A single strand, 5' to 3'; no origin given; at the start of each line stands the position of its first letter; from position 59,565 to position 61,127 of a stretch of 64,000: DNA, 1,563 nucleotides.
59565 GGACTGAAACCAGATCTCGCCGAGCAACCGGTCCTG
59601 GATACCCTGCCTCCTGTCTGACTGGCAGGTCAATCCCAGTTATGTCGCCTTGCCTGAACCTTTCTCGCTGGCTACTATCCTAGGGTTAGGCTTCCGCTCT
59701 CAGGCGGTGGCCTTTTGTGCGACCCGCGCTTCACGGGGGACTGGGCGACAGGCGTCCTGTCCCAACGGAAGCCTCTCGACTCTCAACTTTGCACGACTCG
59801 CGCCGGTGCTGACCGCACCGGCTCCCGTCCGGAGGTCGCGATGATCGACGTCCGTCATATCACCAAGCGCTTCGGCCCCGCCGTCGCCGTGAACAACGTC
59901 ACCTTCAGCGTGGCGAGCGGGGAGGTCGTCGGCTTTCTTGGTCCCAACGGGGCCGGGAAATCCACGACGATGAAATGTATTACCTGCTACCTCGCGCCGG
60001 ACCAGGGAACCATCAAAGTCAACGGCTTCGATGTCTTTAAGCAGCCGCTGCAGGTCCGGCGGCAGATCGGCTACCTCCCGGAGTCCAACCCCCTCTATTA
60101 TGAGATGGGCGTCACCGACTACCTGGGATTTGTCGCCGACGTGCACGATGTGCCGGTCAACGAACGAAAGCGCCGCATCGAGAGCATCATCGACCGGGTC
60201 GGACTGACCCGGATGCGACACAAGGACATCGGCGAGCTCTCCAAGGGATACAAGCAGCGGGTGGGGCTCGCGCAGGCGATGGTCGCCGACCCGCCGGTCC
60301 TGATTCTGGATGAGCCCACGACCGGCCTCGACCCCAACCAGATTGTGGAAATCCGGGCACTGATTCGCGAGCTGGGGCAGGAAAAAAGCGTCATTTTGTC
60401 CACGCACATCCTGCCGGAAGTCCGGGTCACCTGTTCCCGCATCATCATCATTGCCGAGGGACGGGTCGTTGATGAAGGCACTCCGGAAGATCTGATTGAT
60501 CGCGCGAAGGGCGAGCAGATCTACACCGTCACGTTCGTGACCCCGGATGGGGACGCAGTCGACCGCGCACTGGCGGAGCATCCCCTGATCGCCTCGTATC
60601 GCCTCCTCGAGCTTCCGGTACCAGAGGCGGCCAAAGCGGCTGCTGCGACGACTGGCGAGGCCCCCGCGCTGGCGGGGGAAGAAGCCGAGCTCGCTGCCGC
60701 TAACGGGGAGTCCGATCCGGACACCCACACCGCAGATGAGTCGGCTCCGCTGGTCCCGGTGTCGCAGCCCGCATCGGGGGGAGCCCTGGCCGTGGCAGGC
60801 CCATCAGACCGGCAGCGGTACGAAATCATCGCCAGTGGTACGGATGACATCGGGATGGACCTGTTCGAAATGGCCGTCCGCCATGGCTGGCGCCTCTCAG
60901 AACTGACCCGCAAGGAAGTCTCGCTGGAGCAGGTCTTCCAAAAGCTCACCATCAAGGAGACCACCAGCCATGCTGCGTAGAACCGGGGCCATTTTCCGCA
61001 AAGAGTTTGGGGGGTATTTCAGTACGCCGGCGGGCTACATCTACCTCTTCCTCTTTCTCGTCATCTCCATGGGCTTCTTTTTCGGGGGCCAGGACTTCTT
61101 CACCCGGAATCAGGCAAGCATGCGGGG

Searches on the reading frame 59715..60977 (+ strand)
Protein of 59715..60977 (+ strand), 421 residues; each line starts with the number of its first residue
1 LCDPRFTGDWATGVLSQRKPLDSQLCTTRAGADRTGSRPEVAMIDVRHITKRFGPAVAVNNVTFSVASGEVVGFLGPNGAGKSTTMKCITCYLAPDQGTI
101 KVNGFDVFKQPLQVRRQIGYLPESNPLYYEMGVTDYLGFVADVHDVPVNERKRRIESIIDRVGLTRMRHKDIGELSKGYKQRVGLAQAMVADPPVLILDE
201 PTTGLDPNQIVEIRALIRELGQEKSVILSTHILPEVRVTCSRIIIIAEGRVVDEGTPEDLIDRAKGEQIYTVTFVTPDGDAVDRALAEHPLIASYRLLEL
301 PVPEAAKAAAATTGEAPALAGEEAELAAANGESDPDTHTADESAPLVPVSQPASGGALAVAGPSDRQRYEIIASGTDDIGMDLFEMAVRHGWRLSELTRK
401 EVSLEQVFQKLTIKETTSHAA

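Call 53: search_protein_families(library=pfam, proteins=[window:59715-60977:+], max_evalue=0.0001)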
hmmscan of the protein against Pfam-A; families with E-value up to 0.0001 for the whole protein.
window:59715-60977:+ (421 aa): 2 families
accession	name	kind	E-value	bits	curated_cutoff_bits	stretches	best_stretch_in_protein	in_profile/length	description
PF00005.33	ABC_tran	-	1.8e-32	113.3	25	1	59-203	1-137/137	ABC transporter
PF13304.12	AAA_21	-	6.8e-11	43.2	27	1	174-234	237-300/304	AAA domain, putative AbiEii toxin, Type IV TA system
